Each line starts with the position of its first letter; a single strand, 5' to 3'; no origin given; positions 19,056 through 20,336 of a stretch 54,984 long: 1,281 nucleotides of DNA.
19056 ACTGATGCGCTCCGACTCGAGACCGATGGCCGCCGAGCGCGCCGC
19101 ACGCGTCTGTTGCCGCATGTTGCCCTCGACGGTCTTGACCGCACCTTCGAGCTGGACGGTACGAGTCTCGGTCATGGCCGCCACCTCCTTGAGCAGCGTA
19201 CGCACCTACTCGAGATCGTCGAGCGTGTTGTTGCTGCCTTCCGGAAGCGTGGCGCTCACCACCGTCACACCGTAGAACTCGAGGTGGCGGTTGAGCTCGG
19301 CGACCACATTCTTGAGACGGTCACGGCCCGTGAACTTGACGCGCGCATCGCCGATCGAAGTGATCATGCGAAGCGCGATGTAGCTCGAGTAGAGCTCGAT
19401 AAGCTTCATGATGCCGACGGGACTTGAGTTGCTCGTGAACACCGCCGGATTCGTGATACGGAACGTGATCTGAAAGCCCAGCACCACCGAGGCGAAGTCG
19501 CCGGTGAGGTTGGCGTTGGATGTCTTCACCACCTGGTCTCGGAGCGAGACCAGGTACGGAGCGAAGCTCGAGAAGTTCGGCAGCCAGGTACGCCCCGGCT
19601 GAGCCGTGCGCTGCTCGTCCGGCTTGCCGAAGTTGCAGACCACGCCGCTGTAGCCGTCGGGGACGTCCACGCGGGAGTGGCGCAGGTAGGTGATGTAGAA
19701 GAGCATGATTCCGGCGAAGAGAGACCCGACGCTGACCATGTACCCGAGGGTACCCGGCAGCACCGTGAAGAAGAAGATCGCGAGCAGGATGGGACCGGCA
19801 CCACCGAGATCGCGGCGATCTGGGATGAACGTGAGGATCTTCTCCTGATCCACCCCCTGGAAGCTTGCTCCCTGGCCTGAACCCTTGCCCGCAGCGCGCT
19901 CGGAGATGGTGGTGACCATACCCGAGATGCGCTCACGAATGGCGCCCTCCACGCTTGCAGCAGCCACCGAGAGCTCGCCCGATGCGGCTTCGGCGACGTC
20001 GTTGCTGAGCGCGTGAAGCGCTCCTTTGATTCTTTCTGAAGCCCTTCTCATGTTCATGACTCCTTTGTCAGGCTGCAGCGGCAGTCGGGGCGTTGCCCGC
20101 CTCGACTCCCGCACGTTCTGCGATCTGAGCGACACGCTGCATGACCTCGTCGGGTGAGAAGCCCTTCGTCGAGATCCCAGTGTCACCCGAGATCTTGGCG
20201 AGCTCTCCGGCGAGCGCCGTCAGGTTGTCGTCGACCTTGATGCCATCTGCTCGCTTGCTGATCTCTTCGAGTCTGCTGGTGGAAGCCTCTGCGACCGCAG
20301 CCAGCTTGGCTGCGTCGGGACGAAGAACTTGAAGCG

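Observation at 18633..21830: Sharply GC-rich 3.2-kb island encoding a flotillin-like/SPFH protein pair plus a coiled-coil protein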

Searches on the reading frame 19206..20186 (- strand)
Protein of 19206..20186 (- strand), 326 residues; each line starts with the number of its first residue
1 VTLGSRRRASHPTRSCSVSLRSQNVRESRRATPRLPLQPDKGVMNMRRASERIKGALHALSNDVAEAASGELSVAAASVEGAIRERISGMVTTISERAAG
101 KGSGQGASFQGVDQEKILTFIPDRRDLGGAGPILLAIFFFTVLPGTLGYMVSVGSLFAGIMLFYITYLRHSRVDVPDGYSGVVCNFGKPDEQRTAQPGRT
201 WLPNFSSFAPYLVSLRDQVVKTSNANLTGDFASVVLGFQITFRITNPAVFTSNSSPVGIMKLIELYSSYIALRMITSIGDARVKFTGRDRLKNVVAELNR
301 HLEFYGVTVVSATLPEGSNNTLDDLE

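Call 3: search_protein_families(library=pfam, proteins=[window:19206-20186:-], max_evalue=1)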
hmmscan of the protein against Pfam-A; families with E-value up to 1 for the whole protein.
window:19206-20186:- (326 aa): 2 families
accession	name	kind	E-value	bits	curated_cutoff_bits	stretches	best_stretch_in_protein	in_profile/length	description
PF01145.31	Band_7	-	3.6e-09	37.3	23.6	1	175-314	3-142/176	SPFH domain / Band 7 family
PF05255.16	UPF0220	-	0.72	9.8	25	0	147-185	105-146/166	Uncharacterised protein family (UPF0220)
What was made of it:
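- On SPFH / Band 7 superfamily (PF01145): B subunit (g2): 37.3 bits against a 23.6-bit cutoff, E 3.6e-9 (call 3).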

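Call 15: search_protein_families(library=padloc, proteins=[window:19206-20054:-], max_evalue=1)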
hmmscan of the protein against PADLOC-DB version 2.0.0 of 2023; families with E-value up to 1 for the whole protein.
window:19206-20054:- (282 aa): 1 family
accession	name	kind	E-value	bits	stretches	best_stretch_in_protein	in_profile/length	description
PDLC00600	ZorA1|ZorA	-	0.11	9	1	1-53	411-463/677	MotA/ExbB/TolQ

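Call 16: search_protein_families(library=ncbifam, proteins=[window:19206-20054:-], max_evalue=1)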
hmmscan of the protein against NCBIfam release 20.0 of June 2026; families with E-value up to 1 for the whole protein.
window:19206-20054:- (282 aa): 2 families
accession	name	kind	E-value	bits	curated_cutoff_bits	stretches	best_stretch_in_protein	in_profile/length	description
TIGR01933.1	hflK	equivalog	0.0069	15.8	159.4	1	136-280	9-157/261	FtsH protease activity modulator HflK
NF008181.0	PRK10930.1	equivalog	0.089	11.6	660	1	136-206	105-173/419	FtsH protease activity modulator HflK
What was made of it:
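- Closest known: HflK/HflC. Different: The HflK equivalog model scores 15.8 bits against a cutoff of 159.4 (call 16).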

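Call 18: find_homologous_proteins(query=window:19206-20054:-)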
Query window:19206-20054:- (282 aa): 42 proteins with E <= 0.001 among 1702 candidates.
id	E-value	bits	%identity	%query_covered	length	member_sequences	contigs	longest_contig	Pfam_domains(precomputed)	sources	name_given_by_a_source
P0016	7.7e-179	610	100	100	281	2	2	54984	PF01145.32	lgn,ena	-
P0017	2.2e-71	258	44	99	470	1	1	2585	-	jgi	jgi:hypothetical protein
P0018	1.3e-70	256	46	100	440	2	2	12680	-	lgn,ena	-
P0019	1.3e-69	252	42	99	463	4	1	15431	-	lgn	-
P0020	1.1e-68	249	47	97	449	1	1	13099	PF01145.32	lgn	-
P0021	1.2e-68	249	46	97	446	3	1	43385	PF01145.32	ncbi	-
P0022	8.7e-68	246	47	97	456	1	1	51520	-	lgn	-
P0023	9.1e-68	246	45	97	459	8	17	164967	-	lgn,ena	-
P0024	1.1e-67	246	48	97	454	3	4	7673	-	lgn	-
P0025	1.1e-67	246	47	98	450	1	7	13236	-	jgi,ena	-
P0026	1.2e-67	246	52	78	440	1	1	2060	-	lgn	-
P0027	1.2e-67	246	52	78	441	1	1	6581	-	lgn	-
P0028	1.7e-67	245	44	97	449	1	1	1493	-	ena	-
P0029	1.9e-67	245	46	98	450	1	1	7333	-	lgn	-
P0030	3.6e-67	244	49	89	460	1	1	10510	-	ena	-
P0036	2.4e-65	238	44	97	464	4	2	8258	PF01145.32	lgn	-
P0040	5.1e-64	234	47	89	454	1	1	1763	PF01145.32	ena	-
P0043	1.3e-62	229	44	99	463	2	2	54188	PF01145.32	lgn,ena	-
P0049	5.1e-61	224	44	87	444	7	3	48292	PF01145.32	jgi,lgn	-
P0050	4.3e-60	221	44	93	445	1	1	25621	PF01145.32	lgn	-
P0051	1.5e-59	219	42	97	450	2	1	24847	PF01145.32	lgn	-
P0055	1.9e-54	203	49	73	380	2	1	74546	PF01145.32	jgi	jgi:regulator of protease activity HflC (stomatin/prohibitin superfamily)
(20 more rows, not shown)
